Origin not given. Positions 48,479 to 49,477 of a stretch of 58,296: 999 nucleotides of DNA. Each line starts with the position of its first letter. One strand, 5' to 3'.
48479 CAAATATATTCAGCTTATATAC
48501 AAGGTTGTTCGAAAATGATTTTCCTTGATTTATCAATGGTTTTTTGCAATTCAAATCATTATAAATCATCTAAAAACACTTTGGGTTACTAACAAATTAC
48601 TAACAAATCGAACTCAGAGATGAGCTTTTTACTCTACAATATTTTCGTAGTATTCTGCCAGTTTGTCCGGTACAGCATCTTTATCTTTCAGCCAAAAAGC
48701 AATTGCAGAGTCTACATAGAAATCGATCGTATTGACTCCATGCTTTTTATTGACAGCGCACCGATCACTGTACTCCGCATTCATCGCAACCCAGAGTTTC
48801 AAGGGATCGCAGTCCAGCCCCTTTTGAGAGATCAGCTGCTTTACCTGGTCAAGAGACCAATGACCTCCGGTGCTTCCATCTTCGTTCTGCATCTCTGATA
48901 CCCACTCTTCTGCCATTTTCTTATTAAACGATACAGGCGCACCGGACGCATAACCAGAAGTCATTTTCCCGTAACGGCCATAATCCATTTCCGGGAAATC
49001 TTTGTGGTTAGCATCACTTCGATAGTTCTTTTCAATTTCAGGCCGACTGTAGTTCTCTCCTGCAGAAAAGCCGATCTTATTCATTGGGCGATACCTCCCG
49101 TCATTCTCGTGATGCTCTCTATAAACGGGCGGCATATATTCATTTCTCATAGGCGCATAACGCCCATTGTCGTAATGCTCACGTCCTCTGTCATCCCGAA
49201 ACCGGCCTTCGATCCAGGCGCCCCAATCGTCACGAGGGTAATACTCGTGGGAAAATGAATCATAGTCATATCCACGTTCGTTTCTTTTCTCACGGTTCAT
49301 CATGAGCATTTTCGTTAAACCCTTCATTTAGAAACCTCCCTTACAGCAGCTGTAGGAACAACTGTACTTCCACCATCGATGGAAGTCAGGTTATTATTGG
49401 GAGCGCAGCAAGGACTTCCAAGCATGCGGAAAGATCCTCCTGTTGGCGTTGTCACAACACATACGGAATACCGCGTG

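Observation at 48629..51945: Seven-gene low-complexity cargo cluster (six cargo proteins plus a sigma-like HTH) between the endolysin and attP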

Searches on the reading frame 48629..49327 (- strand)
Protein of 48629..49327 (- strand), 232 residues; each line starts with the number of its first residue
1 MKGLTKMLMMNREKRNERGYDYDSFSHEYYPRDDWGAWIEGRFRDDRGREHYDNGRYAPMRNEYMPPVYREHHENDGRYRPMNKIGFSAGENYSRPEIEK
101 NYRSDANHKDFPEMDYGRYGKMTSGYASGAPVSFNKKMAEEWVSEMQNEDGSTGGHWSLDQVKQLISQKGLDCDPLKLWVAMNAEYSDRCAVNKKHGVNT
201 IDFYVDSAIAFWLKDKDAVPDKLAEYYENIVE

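Call 3: search_protein_families(library=pfam, proteins=[window:48629-49327:-], max_evalue=1)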
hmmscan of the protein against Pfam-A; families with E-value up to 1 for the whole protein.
window:48629-49327:- (232 aa): 1 family
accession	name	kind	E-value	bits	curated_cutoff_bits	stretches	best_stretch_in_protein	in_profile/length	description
PF25223.1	DUF7841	-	4.1e-33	114.5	25.2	1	121-228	3-114/114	Domain of unknown function (DUF7841)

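Call 4: search_protein_families(library=phrogs, proteins=[window:48629-49327:-], max_evalue=0.1)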
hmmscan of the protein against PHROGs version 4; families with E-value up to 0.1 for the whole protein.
window:48629-49327:- (232 aa): 0 families

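Call 7: search_protein_families(library=ncbifam, proteins=[window:48629-49327:-], max_evalue=1)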
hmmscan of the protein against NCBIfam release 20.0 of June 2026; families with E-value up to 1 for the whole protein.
window:48629-49327:- (232 aa): 0 families

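Call 21: search_solved_structures(query=window:48629-49327:-, max_evalue=10)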
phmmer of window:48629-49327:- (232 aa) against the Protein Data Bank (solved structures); distinct sequences matched with E-value up to 10: 1.
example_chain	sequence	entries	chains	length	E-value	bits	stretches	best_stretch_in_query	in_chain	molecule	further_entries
9uu2_A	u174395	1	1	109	0.58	13.1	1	87-144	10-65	Major outer membrane protein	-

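Call 38: search_dna_similar(query=window:48629-49327:-, collection=phages, mode=protein, max_rows=40, max_evalue=0.001, rows=spread)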
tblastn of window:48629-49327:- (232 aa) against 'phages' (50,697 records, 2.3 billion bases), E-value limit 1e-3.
Records with a match: 26; places in all: 26; records where one place covers at least 80% of the query: 1.
Best place of each record, by identity: <60% 26.
By first word of the organism name: uncultured 16; Bacteriophage 10.
By host as written in the record: - 26.
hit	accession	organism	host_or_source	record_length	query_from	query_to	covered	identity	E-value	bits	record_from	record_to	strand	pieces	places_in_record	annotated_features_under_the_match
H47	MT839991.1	Bacteriophage sp.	human fecal samples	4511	40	232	83%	40.4%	1e-30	124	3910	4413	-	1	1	record has no annotation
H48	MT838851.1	Bacteriophage sp.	human fecal samples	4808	113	231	51%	52.1%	4e-30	122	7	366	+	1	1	record has no annotation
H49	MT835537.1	Bacteriophage sp.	human fecal samples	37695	118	231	49%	41.2%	7e-14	76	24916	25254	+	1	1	record has no annotation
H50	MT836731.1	Bacteriophage sp.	human fecal samples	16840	96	232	59%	34.2%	9e-18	87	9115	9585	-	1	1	record has no annotation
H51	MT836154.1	Bacteriophage sp.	human fecal samples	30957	107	232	54%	36.2%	2e-17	87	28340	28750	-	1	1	record has no annotation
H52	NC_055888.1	uncultured phage cr52_1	human feces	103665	123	231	47%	37.4%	6e-9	61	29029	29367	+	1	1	RNA polymerase sigma factor/ubiquitin-like protein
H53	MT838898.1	Bacteriophage sp.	human fecal samples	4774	122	232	48%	36.5%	3e-14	77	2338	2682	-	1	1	record has no annotation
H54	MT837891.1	Bacteriophage sp.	human fecal samples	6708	134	231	42%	40.2%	2e-12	71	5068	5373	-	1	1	record has no annotation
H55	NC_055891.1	uncultured phage cr60_1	human feces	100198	123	227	45%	36.9%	8e-8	58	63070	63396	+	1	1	hypothetical protein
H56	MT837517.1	Bacteriophage sp.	human fecal samples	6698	134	232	43%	38.8%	4e-12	71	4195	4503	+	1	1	record has no annotation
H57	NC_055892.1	uncultured phage cr109_1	human feces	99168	123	227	45%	36.0%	7e-8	58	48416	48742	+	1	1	RNA polymerase sigma factor/ubiquitin-like protein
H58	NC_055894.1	uncultured phage cr6_1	human feces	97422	134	231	42%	37.5%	2e-6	54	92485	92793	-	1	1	RNA polymerase sigma factor/ubiquitin-like protein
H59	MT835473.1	Bacteriophage sp.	human fecal samples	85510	134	231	42%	37.5%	3e-6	53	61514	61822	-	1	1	record has no annotation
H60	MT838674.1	Bacteriophage sp.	human fecal samples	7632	134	227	41%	39.0%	2e-7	57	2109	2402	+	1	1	record has no annotation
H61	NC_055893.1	uncultured phage cr4_1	human feces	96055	134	227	41%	39.0%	2e-7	57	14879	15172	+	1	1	RNA polymerase sigma factor/ubiquitin-like protein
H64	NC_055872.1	uncultured phage cr118_1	human feces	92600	111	218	47%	32.4%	3e-6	53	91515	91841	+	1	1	hypothetical protein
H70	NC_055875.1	uncultured phage cr10_1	human feces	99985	134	227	41%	34.7%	3e-4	47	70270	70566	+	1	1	hypothetical protein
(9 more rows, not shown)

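Call 39: get_annotated_region(hit=H52, flank=4000)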
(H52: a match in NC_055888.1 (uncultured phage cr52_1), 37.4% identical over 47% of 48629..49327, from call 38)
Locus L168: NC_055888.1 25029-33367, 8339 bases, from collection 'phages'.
description: CrAssphage cr52_1, complete genome.
organism: uncultured phage cr52_1 (NCBI taxid 2772079)
taxonomy: Viruses; Duplodnaviria; Heunggongvirae; Uroviricota; Caudoviricetes; Crassvirales; Suoliviridae; Loutivirinae; Buchavirus; Buchavirus copri
host: -; source: human feces; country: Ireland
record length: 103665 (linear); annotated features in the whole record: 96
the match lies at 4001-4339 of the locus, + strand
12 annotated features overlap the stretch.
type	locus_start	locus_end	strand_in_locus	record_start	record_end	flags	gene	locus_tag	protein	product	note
CDS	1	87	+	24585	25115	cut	-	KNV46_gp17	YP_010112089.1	hypothetical protein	gp_67126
CDS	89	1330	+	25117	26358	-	-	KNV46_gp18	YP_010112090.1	tail protein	gp_67127; similar to sulfatase, major tropism determinant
CDS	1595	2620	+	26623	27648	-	-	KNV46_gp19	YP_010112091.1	Reverse transcriptase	gp_67128; Intron reverse transcriptase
CDS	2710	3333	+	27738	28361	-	-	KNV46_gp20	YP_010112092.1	hypothetical protein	gp_67129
CDS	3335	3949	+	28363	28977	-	-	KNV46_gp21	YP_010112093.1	lysis regulatory protein-like protein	gp_67130; Similar to phage lysis regulatory protein LysB, cell division protein FtsL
CDS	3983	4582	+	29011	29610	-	-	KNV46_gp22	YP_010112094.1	RNA polymerase sigma factor/ubiquitin-like protein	gp_67131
CDS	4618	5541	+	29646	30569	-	-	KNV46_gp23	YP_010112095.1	spike protein/glycoprotein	gp_67132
CDS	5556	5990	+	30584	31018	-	-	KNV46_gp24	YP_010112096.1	hypothetical protein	gp_67133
CDS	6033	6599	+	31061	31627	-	-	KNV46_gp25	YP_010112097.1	hypothetical protein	gp_67134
CDS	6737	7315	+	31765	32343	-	-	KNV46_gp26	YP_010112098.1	HNH endonuclease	gp_67135; HNH endonuclease [Lactobacillus phage phiAQ113]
CDS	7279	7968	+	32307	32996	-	-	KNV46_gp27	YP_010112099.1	virion structural protein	gp_67136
CDS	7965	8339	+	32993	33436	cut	-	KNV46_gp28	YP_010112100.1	peptidoglycan-associated protein-like protein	gp_67137; Similar to peptidoglycan-associated proteinhistidine kinase response regulator, glycine zipper domain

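Call 43: search_protein_families(library=padloc, proteins=[window:48629-49327:-], max_evalue=0.1)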
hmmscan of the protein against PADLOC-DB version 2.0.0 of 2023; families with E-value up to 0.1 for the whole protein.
window:48629-49327:- (232 aa): 0 families

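Call 45: get_annotated_region(hit=H55, flank=5000)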
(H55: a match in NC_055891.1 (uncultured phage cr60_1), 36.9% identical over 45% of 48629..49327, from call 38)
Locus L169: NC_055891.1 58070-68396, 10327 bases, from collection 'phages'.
description: CrAssphage cr60_1, complete genome.
organism: uncultured phage cr60_1 (NCBI taxid 2772082)
taxonomy: Viruses; Duplodnaviria; Heunggongvirae; Uroviricota; Caudoviricetes; Crassvirales; Suoliviridae; Loutivirinae; Buchavirus; Buchavirus hominis
host: -; source: human feces; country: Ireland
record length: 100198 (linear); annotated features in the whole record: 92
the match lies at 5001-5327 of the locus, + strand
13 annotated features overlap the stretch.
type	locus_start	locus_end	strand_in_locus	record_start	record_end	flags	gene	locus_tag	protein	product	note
CDS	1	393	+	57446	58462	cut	-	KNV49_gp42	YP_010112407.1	hypothetical protein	gp_67454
CDS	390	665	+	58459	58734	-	-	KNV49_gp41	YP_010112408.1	hypothetical protein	gp_67455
CDS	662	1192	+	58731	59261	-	-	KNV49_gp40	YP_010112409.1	hypothetical protein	gp_67456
CDS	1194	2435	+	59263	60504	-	-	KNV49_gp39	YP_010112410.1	tail protein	gp_67457; similar to sulfatase, major tropism determinant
CDS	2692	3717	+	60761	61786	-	-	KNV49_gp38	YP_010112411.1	Reverse transcriptase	gp_67458; Intron reverse transcriptase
CDS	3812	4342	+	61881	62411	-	-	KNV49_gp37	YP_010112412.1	holin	gp_67459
CDS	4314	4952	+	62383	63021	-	-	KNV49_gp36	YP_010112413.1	lysis regulatory protein-like protein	gp_67460; Similar to phage lysis regulatory protein LysB, cell division protein FtsL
CDS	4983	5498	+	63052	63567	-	-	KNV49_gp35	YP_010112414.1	hypothetical protein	gp_67461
CDS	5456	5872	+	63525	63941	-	-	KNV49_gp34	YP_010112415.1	hypothetical protein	gp_67462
CDS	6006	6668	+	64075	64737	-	-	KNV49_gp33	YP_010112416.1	virion structural protein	gp_67463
CDS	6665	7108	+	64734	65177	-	-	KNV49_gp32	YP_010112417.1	peptidoglycan-associated protein-like protein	gp_67464; Similar to peptidoglycan-associated proteinhistidine kinase response regulator, glycine zipper domain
CDS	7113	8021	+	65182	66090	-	-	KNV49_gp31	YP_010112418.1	tail tubular protein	gp_67465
CDS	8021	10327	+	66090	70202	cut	-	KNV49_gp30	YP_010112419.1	virion structural protein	gp_67466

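Call 46: get_annotated_region(hit=H58, flank=5000)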
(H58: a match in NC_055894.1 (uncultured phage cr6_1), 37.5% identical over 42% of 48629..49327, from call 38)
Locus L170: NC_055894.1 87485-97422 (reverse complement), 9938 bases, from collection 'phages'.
description: CrAssphage cr6_1, complete genome.
organism: uncultured phage cr6_1 (NCBI taxid 2772085)
taxonomy: Viruses; Duplodnaviria; Heunggongvirae; Uroviricota; Caudoviricetes; Crassvirales; Suoliviridae; Bearivirinae; Afonbuvirus; Afonbuvirus faecalis
host: -; source: human feces; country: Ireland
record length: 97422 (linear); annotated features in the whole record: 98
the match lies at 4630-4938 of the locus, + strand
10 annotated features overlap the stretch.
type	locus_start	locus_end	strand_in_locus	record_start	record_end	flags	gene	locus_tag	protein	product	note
CDS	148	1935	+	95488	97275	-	-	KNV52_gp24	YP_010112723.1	tail protein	gp_75698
CDS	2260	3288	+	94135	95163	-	-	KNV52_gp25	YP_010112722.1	Reverse transcriptase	gp_75697; Intron reverse transcriptase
CDS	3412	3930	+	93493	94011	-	-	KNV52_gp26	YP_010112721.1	holin family protein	gp_75696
CDS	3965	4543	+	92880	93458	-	-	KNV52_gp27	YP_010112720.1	lysis regulatory protein-like protein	gp_75695; Similar to phage lysis regulatory protein LysB, cell division protein FtsL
CDS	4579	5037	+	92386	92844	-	-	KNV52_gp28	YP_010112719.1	RNA polymerase sigma factor/ubiquitin-like protein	gp_75694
CDS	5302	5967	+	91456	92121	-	-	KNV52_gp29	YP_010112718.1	virion structural protein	gp_75693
CDS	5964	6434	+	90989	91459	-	-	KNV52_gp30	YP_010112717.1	topoisomerase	gp_75692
CDS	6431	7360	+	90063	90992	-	-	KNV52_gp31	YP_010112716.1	tail tubular protein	gp_75691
CDS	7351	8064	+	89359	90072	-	-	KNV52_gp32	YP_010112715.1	homing endonuclease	gp_75690; Intron endonuclease, GIY-YIG intron endonuclease domain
CDS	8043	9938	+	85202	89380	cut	-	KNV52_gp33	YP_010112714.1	virion structural protein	gp_75689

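Call 47: get_annotated_region(hit=H64, flank=5000)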
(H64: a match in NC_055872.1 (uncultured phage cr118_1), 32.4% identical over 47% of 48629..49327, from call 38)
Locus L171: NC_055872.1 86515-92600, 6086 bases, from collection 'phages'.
description: CrAssphage cr118_1, complete genome.
organism: uncultured phage cr118_1 (NCBI taxid 2772063)
taxonomy: Viruses; Duplodnaviria; Heunggongvirae; Uroviricota; Caudoviricetes; Crassvirales; Suoliviridae; Uncouvirinae; Besingivirus; Besingivirus coli
host: -; source: human feces; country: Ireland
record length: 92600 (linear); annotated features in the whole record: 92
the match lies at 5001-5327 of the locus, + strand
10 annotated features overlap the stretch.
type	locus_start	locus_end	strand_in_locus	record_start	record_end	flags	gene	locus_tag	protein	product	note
CDS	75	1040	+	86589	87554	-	-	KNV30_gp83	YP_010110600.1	hypothetical protein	gp_13897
CDS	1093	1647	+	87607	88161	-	-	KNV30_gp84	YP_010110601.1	hypothetical protein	gp_13898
CDS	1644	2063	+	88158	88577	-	-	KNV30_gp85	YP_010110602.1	hypothetical protein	gp_13899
CDS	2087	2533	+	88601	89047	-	-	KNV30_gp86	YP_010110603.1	hypothetical protein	gp_13900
CDS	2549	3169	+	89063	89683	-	-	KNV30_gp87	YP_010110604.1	hypothetical protein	gp_13901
CDS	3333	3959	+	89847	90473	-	-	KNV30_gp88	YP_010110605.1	hypothetical protein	gp_13902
CDS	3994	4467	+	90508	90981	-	-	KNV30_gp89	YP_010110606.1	hypothetical protein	gp_13903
CDS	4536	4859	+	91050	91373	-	-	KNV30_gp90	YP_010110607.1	hypothetical protein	gp_13904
CDS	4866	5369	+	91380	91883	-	-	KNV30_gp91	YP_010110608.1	hypothetical protein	gp_13905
CDS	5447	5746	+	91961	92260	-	-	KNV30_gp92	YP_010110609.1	hypothetical protein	gp_13906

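Call 48: get_annotated_region(hit=H70, flank=5000)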
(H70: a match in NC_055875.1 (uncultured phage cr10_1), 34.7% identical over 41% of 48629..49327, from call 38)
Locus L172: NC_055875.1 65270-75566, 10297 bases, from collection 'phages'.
description: CrAssphage cr10_1, complete genome.
organism: uncultured phage cr10_1 (NCBI taxid 2772066)
taxonomy: Viruses; Duplodnaviria; Heunggongvirae; Uroviricota; Caudoviricetes; Crassvirales; Suoliviridae; Boorivirinae; Canhaevirus; Canhaevirus hiberniae
host: -; source: human feces; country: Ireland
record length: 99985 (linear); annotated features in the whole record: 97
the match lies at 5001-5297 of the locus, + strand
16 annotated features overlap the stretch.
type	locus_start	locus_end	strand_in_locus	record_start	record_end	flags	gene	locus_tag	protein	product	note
CDS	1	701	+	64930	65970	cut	-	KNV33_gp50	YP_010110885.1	Reverse transcriptase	gp_19801; RNA binding protein, RNA-DNA complex, Retron-type reverse transcriptase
CDS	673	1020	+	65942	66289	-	-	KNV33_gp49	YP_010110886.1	hypothetical protein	gp_19802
CDS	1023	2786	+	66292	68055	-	-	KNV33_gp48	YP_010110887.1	hypothetical protein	gp_19803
CDS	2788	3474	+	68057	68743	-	-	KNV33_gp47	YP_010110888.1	hypothetical protein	gp_19804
CDS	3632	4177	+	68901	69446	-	-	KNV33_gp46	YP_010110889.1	putative pholin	gp_19805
CDS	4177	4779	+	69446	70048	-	-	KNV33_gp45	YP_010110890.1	hypothetical protein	gp_19806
CDS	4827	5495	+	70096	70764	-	-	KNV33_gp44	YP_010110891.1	hypothetical protein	gp_19807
CDS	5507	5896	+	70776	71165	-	-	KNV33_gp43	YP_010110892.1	spike protein/glycoprotein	gp_19808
CDS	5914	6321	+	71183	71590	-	-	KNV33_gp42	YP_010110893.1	hypothetical protein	gp_19809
CDS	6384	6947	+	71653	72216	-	-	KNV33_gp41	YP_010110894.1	hypothetical protein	gp_19810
CDS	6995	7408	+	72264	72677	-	-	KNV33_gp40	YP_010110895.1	hypothetical protein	gp_19811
CDS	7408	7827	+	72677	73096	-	-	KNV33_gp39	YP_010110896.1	transpeptidase catalytic domain protein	gp_19812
CDS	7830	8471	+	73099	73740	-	-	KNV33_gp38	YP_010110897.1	virion structural protein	gp_19813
CDS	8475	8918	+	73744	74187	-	-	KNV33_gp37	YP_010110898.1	topoisomerase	gp_19814; topoisomerase, histone-like DNA-binding superfamily protein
CDS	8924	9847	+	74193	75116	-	-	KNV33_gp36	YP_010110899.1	putative tail tubular protein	gp_19815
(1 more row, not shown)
